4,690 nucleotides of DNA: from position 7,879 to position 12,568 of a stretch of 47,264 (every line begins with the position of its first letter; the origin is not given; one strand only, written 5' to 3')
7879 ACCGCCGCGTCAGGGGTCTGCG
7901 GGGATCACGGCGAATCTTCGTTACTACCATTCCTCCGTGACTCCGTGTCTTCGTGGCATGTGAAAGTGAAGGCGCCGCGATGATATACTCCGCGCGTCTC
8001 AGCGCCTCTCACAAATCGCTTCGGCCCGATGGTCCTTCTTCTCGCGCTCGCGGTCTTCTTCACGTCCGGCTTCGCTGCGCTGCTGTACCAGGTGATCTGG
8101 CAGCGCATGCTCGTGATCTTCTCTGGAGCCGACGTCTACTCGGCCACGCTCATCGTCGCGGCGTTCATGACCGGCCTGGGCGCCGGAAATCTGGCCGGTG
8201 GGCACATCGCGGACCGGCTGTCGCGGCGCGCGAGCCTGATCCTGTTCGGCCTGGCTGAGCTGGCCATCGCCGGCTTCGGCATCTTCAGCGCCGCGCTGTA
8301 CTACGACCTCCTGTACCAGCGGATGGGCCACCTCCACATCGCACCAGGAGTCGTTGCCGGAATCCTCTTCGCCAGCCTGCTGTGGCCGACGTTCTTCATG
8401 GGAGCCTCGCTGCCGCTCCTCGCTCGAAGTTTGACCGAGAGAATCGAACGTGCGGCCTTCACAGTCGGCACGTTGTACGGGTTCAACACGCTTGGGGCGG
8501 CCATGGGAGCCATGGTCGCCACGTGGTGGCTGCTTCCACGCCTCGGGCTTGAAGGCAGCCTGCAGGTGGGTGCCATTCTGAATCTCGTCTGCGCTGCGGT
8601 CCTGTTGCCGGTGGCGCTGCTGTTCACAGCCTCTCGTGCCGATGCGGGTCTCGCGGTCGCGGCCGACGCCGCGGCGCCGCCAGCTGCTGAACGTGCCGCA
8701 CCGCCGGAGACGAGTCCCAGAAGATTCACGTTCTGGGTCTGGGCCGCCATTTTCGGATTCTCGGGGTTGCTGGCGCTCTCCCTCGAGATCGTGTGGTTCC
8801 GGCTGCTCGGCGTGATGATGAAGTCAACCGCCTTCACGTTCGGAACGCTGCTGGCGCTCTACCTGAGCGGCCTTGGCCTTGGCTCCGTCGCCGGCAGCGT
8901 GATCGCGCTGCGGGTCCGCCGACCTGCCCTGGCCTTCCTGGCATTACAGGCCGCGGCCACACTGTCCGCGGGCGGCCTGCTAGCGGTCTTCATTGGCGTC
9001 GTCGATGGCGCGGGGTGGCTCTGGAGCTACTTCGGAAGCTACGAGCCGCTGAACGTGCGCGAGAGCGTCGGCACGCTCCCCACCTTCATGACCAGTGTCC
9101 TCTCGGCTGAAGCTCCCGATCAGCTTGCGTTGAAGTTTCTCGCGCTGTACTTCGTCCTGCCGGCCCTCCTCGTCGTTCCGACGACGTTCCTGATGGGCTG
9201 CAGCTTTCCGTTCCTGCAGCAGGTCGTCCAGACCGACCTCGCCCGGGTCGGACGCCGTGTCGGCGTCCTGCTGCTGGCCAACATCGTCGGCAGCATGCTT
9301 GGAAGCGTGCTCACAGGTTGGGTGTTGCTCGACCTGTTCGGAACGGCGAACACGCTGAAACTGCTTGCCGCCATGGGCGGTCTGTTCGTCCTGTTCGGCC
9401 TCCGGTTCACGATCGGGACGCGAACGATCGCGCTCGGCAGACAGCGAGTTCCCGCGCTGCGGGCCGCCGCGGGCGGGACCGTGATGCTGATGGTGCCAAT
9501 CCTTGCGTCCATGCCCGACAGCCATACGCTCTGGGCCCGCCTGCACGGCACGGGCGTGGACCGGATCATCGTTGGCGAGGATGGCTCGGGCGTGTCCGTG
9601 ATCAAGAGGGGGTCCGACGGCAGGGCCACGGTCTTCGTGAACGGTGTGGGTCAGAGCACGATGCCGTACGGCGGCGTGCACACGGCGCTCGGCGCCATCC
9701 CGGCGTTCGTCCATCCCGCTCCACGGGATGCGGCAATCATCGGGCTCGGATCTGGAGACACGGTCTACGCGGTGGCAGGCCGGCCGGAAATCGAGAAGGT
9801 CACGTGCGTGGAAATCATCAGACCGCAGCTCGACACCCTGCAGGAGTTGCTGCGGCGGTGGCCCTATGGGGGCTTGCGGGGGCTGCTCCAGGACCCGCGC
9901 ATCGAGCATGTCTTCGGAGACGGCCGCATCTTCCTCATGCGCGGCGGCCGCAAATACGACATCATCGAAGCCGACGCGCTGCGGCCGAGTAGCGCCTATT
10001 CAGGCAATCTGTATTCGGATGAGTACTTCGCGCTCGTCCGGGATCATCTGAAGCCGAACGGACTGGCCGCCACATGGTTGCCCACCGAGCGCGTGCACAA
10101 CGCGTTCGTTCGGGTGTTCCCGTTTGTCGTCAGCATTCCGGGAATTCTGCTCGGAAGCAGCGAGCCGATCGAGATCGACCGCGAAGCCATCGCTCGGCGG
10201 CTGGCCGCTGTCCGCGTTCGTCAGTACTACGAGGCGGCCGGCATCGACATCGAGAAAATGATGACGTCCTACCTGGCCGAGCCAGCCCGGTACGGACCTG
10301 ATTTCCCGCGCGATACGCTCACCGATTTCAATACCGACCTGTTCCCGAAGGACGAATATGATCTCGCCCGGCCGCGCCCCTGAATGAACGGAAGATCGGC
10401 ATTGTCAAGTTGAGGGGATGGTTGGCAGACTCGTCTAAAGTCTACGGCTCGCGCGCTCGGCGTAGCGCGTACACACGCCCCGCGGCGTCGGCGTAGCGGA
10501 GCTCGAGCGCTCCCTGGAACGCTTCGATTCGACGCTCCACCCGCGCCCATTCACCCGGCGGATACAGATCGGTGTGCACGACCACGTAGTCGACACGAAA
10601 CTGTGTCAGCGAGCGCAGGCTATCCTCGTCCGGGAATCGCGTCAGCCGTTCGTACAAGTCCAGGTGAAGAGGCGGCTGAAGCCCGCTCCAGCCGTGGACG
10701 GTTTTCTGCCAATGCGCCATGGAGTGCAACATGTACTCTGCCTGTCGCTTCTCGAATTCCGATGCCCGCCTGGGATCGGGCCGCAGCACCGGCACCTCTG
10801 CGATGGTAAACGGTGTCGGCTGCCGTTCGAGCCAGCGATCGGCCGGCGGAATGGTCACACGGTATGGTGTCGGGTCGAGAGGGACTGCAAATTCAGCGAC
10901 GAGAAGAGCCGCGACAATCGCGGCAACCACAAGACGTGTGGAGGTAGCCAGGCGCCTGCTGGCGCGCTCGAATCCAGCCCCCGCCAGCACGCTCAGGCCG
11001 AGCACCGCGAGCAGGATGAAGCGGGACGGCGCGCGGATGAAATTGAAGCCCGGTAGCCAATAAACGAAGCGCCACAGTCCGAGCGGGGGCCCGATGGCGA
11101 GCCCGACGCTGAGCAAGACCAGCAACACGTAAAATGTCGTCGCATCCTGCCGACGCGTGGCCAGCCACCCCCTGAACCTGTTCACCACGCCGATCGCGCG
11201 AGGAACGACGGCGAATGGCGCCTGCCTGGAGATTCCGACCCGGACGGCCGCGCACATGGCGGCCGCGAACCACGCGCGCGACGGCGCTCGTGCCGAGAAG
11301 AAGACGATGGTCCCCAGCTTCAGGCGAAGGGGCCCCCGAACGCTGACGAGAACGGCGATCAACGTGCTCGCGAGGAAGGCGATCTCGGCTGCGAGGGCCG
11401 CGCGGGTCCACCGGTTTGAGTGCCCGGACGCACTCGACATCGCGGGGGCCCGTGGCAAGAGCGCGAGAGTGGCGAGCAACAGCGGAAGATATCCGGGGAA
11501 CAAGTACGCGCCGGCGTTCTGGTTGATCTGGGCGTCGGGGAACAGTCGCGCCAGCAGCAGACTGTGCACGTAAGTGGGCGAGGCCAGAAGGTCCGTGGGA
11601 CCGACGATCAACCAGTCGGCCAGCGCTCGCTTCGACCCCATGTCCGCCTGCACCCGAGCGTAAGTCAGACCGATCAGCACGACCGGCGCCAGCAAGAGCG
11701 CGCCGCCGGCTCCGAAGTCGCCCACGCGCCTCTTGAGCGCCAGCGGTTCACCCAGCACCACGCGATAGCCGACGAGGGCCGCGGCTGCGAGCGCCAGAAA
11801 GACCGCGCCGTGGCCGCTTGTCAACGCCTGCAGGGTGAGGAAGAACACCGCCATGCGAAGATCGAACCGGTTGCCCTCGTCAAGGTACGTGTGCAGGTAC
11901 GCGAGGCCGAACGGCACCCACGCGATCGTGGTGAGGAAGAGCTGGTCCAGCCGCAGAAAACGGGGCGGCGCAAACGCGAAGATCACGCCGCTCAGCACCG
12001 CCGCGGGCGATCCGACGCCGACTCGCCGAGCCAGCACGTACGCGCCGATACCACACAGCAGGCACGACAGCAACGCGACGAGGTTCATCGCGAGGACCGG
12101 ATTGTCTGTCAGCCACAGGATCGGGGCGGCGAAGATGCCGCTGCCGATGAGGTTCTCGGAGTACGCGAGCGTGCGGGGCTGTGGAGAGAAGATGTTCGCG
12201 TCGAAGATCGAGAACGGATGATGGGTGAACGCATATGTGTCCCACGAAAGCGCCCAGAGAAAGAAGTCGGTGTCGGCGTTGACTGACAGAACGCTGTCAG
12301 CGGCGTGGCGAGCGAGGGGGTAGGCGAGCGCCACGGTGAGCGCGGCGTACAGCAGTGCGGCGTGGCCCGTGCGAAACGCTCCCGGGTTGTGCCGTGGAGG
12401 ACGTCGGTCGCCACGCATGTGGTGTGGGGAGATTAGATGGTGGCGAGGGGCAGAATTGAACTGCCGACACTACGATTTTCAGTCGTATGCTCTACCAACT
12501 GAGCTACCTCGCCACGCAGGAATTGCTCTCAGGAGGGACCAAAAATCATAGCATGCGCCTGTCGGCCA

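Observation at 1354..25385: Most intergenic gaps are filled by long imperfect hairpins assembled from 7-9 nt tandem units, in several sequence families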

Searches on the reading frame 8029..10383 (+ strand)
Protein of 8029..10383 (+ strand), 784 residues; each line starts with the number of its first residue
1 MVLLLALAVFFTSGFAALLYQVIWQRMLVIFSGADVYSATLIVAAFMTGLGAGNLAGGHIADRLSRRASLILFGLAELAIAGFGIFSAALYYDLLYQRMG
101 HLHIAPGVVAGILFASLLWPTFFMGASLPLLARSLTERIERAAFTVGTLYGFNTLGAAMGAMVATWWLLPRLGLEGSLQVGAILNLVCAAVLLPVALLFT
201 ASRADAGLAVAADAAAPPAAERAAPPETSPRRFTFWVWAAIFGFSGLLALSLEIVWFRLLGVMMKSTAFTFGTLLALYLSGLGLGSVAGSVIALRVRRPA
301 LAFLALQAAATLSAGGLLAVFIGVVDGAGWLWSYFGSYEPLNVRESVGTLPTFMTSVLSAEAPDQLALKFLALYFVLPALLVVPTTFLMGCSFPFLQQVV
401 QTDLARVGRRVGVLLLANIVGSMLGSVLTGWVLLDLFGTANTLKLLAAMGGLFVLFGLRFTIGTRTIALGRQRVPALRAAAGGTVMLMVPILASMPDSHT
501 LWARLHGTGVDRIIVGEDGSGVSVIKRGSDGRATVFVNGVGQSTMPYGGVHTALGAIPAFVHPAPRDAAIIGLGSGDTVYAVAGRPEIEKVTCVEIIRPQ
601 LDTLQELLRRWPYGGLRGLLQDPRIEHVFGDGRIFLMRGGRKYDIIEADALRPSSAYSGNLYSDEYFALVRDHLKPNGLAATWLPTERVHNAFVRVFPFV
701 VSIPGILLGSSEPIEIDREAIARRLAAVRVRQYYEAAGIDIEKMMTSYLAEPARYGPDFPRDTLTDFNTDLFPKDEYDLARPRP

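Call 9: search_protein_families(library=pfam, proteins=[window:8029-10383:+])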
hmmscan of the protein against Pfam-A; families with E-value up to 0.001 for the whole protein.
window:8029-10383:+ (784 aa): 1 family
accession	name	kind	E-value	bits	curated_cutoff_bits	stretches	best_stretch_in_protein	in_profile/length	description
PF01564.23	Spermine_synth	-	3.9e-13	49.8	22.9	1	550-681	4-129/186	Spermine/spermidine synthase domain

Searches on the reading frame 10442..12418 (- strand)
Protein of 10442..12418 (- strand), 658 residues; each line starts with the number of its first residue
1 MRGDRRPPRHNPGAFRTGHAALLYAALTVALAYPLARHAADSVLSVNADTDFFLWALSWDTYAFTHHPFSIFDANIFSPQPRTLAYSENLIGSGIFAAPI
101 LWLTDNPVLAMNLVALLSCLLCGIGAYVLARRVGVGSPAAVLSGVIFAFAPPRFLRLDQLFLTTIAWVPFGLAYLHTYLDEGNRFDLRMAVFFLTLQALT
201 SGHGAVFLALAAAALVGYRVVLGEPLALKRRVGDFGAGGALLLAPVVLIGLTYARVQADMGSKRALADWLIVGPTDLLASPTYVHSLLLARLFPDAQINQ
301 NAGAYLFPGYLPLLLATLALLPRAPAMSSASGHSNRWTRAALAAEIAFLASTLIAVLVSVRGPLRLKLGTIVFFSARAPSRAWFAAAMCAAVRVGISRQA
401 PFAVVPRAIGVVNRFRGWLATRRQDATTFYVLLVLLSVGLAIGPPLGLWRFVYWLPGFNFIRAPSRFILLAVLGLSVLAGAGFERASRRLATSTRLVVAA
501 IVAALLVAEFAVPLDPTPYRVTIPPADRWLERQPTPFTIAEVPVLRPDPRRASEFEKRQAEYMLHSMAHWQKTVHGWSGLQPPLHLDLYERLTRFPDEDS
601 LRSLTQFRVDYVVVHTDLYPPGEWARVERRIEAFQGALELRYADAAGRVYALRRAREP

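Call 9: search_protein_families(library=pfam, proteins=[window:10442-12418:-])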
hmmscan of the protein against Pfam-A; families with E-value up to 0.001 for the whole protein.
window:10442-12418:- (658 aa): 0 families

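Call 42: search_protein_families(library=pfam, proteins=[window:10442-12418:-], max_evalue=0.01)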
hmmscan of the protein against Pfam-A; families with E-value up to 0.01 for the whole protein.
window:10442-12418:- (658 aa): 0 families
